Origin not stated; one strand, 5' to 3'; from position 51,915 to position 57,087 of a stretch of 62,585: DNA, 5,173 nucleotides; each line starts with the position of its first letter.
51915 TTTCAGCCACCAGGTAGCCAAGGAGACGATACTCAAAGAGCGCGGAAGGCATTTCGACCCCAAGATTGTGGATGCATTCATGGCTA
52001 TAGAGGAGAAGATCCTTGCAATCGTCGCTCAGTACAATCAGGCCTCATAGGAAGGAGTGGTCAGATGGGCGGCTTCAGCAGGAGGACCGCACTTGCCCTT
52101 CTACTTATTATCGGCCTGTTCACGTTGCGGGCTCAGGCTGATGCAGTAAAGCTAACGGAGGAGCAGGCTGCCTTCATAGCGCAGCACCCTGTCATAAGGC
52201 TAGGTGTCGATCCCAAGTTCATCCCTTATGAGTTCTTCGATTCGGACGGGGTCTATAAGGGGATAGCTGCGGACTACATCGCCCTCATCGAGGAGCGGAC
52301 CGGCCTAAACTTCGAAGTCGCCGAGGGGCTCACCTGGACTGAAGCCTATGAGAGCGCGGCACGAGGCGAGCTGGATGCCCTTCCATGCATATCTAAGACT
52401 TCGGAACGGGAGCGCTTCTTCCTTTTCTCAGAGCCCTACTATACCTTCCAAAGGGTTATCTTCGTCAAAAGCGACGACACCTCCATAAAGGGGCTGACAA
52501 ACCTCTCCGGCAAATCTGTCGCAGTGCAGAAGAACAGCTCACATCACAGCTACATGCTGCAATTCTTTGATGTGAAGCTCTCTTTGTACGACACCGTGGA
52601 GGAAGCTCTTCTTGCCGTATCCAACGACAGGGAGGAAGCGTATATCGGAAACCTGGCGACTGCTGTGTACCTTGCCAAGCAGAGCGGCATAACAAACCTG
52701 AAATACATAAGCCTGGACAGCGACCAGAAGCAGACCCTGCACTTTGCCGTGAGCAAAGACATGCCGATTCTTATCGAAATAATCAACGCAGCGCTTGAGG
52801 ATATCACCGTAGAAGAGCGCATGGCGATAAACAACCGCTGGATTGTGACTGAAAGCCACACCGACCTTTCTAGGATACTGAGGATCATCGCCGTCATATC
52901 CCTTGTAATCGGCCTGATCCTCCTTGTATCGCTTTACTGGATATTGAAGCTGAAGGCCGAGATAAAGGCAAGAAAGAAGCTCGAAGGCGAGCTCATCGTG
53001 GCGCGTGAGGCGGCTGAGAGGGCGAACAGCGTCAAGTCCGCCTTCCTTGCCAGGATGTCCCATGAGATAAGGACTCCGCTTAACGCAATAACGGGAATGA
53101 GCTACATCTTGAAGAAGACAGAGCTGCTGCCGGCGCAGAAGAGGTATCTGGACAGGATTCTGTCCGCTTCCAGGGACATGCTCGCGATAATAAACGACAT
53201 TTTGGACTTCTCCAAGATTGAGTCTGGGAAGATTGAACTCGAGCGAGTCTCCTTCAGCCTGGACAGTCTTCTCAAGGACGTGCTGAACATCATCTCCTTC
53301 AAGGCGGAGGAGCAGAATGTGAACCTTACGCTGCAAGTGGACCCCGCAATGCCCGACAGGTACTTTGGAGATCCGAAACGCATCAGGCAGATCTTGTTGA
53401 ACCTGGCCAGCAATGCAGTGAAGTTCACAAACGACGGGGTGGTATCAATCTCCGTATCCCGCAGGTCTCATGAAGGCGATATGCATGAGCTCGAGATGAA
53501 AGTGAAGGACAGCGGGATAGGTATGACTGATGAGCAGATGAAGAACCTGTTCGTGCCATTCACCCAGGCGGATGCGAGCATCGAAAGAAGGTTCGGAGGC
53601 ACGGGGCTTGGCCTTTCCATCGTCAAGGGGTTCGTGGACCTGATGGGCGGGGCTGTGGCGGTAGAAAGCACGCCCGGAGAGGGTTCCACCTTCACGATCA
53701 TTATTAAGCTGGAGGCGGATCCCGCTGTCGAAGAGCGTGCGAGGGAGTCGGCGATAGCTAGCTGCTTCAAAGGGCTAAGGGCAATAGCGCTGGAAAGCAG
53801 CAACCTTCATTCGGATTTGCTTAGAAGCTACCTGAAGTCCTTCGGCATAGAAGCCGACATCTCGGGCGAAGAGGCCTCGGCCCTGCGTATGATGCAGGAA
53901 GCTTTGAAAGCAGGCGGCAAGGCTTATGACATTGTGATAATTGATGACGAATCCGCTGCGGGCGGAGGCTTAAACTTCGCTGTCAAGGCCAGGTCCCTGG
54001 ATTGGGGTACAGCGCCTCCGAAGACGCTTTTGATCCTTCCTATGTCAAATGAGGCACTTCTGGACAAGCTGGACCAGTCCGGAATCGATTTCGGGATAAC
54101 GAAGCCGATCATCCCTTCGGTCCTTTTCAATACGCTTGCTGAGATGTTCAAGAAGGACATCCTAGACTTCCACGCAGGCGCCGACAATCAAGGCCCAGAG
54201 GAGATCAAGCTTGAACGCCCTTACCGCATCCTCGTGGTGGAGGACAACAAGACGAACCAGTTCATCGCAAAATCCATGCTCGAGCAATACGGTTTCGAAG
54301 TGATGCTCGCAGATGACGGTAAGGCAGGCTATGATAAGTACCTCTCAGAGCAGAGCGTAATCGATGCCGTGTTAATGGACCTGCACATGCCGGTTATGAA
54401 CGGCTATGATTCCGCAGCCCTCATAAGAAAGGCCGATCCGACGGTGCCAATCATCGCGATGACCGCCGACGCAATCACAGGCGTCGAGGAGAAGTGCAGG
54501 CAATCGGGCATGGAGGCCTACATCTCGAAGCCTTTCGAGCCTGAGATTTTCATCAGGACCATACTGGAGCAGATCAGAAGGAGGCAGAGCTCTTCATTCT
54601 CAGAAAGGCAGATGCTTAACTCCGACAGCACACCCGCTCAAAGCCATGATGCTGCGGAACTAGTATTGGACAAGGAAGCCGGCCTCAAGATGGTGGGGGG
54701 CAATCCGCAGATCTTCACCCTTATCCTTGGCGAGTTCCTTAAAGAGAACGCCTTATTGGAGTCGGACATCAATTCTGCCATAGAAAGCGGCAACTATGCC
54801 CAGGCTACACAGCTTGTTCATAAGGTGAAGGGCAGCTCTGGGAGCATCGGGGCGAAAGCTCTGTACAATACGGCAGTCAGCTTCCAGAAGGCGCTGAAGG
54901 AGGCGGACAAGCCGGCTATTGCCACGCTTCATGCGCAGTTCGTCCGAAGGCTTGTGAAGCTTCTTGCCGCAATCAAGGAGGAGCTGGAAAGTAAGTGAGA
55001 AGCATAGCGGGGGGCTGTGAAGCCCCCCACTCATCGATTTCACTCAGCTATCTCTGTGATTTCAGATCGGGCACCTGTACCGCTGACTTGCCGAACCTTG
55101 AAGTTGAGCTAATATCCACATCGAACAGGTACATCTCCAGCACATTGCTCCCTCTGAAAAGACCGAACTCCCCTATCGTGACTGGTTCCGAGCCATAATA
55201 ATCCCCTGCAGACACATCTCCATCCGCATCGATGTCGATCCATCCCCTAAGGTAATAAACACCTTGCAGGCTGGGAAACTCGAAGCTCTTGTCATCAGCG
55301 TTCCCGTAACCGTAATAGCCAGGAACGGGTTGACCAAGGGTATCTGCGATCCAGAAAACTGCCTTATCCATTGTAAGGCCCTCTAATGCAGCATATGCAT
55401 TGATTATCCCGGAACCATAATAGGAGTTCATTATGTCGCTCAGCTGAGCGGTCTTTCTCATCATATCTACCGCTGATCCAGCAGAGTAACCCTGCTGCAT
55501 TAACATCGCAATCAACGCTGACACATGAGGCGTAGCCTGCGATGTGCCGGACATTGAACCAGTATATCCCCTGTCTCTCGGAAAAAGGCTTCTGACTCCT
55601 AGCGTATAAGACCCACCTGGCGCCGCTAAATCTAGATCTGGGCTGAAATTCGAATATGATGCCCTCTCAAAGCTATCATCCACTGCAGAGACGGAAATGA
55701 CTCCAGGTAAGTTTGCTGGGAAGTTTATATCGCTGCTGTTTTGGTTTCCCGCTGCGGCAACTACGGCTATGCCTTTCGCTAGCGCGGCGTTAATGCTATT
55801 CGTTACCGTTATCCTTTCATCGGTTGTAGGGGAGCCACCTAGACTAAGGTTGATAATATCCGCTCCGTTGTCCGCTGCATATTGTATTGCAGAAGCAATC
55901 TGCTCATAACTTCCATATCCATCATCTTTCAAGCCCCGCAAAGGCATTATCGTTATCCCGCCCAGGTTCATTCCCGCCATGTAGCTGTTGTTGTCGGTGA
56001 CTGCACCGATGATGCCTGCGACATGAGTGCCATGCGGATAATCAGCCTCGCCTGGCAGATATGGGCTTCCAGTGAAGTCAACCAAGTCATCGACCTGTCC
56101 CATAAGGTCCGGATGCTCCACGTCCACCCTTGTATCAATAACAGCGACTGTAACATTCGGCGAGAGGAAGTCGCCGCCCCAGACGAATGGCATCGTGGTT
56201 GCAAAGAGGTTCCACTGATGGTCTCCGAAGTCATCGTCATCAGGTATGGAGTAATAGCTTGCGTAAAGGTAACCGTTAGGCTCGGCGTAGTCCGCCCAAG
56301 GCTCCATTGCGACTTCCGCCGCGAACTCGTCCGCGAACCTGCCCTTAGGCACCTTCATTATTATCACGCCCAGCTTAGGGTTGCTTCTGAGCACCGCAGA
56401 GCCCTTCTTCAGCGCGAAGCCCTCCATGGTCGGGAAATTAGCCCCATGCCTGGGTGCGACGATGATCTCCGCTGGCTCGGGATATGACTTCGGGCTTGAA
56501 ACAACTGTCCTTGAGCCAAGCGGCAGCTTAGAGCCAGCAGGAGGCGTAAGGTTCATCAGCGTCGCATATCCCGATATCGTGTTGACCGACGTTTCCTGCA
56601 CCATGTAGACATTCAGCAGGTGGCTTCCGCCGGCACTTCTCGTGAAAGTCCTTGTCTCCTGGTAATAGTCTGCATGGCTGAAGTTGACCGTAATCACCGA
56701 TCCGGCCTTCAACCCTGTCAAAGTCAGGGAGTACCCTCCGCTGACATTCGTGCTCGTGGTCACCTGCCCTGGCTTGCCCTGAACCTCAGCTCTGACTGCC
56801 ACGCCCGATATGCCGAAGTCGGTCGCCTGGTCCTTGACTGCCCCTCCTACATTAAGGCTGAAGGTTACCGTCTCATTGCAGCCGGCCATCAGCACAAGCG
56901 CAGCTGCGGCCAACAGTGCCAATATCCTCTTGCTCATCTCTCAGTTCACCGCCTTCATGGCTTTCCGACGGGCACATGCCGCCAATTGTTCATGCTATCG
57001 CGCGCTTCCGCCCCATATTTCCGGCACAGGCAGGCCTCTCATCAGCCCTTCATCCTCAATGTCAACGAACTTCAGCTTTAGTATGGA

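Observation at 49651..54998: RpfC/RpfG-like phosphorelay rewired to solute-binding sensors: orphan SBP, REC-HD-GYP regulator and SBP-fused hybrid kinase in one operon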

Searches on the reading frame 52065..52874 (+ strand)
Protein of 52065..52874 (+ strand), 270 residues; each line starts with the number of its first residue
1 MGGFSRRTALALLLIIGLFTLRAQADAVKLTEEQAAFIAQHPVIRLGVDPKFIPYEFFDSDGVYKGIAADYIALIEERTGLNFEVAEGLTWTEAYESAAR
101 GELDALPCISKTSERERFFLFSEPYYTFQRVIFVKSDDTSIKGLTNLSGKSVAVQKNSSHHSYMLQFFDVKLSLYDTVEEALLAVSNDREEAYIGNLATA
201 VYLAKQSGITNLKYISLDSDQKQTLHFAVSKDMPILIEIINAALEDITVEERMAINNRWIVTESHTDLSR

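Call 18: search_solved_structures(query=window:52065-52874:+, max_evalue=0.001)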
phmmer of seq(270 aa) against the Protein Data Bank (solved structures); distinct sequences matched with E-value up to 0.001: 61 (the best 60 are shown).
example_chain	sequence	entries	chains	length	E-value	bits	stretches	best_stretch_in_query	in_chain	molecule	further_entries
4q0c_A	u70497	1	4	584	1.6e-40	142.5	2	34-260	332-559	Virulence sensor protein BvgS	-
7ejg_C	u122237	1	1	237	2.9e-39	138.3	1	30-260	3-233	EAL domain-containing protein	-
9ilw_A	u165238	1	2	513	1e-23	87.4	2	28-262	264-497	Acid-sensing system histidine kinase EvgS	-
3mpl_A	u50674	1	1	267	8.1e-23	84.5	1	34-260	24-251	Virulence sensor protein bvgS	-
3mpk_A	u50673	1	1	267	1.5e-22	83.5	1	34-260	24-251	Virulence sensor protein bvgS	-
6h30_A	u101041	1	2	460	4.4e-17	65.7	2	42-165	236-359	Glutamine ABC transporter permease and substrate binding protein protein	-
4zv1_A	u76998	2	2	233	1.6e-16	63.8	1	43-248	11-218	AncQR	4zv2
3h7m_A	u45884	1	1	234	3.7e-15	59.4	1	40-230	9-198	Sensor protein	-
4prs_A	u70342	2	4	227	6.9e-15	58.5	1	44-256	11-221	ABC-type transporter, periplasmic subunit family 3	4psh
6svf_A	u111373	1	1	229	1e-14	57.9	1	44-249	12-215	Amino acid ABC transporter, periplasmic amino acid-binding protein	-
6ggv_A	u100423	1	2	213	1.9e-14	57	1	44-247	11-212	Amino acid ABC transporter, periplasmic amino acid-binding protein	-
6ggp_A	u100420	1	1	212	2.4e-14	56.7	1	44-246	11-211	Amino acid ABC transporter, periplasmic amino acid-binding protein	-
5tuj_C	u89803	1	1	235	4e-14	56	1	40-246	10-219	Ancestral protein CDT-Anc1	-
5t0w_A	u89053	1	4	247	4.3e-14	55.9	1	40-246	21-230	AncCDT-1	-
6q3u_A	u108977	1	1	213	1.3e-13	54.3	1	44-247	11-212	Amino acid ABC transporter, periplasmic amino acid-binding protein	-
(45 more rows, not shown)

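Call 37: search_solved_structures(query=window:52143-52874:+, max_evalue=1e-12, show_alignments=5)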
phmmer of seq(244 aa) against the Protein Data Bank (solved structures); distinct sequences matched with E-value up to 1e-12: 18.
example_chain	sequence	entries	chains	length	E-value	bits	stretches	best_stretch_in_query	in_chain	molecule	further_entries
4q0c_A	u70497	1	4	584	2e-40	142.1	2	9-234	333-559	Virulence sensor protein BvgS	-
7ejg_C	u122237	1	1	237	2.3e-39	138.6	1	4-234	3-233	EAL domain-containing protein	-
9ilw_A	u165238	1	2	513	2.7e-23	86.1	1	2-236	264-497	Acid-sensing system histidine kinase EvgS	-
3mpl_A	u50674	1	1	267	8.2e-23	84.5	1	9-234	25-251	Virulence sensor protein bvgS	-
3mpk_A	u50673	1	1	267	1.6e-22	83.6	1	9-234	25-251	Virulence sensor protein bvgS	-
6h30_A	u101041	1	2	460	3.3e-17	66.2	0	17-139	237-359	Glutamine ABC transporter permease and substrate binding protein protein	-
4zv1_A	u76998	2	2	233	1.4e-16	64.1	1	17-222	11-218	AncQR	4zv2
3h7m_A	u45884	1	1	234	3.2e-15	59.7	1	14-204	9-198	Sensor protein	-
4prs_A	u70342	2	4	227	6e-15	58.8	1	18-230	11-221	ABC-type transporter, periplasmic subunit family 3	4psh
6svf_A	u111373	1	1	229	8.9e-15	58.2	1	18-223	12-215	Amino acid ABC transporter, periplasmic amino acid-binding protein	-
6ggv_A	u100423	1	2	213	1.7e-14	57.3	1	18-221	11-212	Amino acid ABC transporter, periplasmic amino acid-binding protein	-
6ggp_A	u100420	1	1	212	2.1e-14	57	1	18-220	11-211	Amino acid ABC transporter, periplasmic amino acid-binding protein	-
5tuj_C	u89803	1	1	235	3.5e-14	56.3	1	14-220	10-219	Ancestral protein CDT-Anc1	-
5t0w_A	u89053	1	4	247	3.9e-14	56.1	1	14-220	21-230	AncCDT-1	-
6q3u_A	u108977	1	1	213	1.1e-13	54.6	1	18-221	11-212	Amino acid ABC transporter, periplasmic amino acid-binding protein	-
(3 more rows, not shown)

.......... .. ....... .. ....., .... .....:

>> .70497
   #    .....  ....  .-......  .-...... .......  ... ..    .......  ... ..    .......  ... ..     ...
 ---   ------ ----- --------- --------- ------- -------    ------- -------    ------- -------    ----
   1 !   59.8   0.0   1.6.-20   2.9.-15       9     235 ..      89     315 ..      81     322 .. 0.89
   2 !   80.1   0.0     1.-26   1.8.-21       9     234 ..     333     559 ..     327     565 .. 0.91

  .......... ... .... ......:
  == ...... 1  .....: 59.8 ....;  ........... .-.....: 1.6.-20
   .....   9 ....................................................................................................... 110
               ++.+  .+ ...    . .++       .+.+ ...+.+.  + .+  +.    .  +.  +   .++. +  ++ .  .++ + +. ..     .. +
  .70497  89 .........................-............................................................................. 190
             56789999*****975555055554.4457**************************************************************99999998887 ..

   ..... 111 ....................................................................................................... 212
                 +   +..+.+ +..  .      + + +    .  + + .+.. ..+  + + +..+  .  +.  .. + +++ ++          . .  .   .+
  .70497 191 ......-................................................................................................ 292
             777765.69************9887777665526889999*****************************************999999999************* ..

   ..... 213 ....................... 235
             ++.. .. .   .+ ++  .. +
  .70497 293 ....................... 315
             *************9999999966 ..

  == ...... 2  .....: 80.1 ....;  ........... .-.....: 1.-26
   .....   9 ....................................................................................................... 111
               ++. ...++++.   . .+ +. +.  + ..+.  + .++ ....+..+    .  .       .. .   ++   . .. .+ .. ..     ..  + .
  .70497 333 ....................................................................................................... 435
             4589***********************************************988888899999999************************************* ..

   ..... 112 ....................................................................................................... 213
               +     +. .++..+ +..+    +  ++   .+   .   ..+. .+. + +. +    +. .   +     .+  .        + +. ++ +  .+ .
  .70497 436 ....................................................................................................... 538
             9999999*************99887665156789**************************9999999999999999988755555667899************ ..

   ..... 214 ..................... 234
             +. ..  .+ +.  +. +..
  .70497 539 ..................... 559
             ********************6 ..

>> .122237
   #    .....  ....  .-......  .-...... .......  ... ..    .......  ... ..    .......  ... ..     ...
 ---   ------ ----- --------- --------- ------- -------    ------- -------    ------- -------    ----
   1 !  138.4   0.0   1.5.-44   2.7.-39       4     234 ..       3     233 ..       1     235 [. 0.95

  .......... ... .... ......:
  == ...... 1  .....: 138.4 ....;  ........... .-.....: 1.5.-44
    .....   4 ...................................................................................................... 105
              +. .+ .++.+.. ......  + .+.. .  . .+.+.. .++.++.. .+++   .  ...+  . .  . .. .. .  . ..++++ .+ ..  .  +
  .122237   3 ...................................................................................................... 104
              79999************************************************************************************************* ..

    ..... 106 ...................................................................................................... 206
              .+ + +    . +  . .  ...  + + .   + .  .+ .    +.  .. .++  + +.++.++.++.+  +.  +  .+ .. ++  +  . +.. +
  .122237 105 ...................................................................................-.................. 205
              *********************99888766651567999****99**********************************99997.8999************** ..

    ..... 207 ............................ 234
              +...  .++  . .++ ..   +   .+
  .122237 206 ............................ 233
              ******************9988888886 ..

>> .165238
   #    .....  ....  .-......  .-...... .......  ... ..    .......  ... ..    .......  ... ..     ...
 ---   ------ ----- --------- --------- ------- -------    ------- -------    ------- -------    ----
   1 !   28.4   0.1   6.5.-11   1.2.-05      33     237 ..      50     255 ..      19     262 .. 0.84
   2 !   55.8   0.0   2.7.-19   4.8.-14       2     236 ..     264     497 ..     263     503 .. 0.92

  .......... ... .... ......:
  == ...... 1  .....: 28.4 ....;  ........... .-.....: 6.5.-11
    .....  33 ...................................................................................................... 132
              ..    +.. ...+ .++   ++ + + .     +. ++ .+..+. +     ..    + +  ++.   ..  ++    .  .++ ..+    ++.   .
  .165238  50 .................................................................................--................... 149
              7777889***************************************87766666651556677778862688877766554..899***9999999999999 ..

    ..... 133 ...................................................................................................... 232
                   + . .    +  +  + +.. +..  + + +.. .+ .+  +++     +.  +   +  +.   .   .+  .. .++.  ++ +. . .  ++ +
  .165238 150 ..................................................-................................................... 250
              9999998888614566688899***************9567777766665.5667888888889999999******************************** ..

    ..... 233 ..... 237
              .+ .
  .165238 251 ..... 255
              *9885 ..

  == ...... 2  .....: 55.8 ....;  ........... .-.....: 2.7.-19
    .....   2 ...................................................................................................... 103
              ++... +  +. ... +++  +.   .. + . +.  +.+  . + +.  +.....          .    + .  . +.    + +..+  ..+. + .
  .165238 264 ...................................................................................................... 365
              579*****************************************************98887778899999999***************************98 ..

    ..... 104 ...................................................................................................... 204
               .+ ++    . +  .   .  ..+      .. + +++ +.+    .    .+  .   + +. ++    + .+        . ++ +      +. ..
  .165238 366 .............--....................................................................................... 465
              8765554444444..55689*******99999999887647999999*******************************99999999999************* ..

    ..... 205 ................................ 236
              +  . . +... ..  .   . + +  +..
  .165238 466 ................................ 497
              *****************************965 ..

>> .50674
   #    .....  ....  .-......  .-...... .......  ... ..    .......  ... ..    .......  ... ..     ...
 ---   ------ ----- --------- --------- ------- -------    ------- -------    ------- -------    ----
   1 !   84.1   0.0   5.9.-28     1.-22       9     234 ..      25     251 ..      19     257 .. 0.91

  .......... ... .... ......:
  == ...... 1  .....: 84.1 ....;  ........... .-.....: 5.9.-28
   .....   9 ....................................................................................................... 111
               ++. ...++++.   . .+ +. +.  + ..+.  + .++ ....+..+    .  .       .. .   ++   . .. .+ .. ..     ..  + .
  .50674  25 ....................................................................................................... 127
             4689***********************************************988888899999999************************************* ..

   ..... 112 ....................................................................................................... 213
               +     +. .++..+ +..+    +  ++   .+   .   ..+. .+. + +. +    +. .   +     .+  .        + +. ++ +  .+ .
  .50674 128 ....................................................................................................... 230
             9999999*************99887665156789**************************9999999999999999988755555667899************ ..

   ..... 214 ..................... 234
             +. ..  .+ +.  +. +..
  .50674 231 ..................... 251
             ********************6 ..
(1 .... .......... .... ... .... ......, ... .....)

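Call 70: find_related_loci(query=A2, collection=metagenome_contigs, flank=6000)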
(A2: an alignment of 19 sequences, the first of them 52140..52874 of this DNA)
Query A2 (245 aa) in metagenome_contigs; peptide patterns used: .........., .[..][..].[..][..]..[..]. (x = any residue, [..] = any of these).
380 stretches matched a pattern; 294 encode a relative of the query (tblastn E <= 1e-3); the best 80 are kept; 80 distinct loci.
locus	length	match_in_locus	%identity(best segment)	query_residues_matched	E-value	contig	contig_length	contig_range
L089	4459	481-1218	65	2-244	1e-105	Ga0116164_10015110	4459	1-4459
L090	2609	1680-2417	65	2-244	1e-108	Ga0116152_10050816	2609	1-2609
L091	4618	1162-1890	61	3-242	1e-102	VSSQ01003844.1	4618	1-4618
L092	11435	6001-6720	60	5-244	2e-100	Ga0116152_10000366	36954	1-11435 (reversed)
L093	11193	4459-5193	62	3-244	6e-100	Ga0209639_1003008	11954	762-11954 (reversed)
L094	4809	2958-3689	61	2-245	9e-100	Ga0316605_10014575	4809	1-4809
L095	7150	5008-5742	60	3-244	2e-99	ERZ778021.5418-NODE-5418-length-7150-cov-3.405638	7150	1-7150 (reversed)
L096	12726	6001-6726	59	3-244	7e-99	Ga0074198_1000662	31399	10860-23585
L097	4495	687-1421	60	3-244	5e-99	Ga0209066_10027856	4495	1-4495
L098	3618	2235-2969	60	3-244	2e-98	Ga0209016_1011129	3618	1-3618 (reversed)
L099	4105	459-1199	58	1-244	2e-97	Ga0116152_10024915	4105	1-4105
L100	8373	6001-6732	59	2-245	8e-97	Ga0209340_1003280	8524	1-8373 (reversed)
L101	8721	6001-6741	58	1-244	5e-97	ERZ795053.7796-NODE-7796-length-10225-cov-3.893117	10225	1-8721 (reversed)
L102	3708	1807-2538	59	2-245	2e-97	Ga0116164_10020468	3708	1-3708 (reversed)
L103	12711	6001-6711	60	2-235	1e-96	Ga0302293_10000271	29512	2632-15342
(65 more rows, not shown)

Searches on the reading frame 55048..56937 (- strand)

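Call 11: search_protein_families(library=pfam, proteins=[window:55048-56937:-], max_evalue=0.001)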
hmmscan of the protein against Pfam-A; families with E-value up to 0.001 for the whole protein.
window:55048-56937:- (629 aa): 2 families
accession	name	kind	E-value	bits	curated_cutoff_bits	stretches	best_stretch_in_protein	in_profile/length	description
PF00082.27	Peptidase_S8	-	9.9e-48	163.3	21.8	1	261-510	3-288/288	Subtilase family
PF13620.12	CarboxypepD_reg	-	0.0002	22.1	32.3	1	30-112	2-81/82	Carboxypeptidase regulatory-like domain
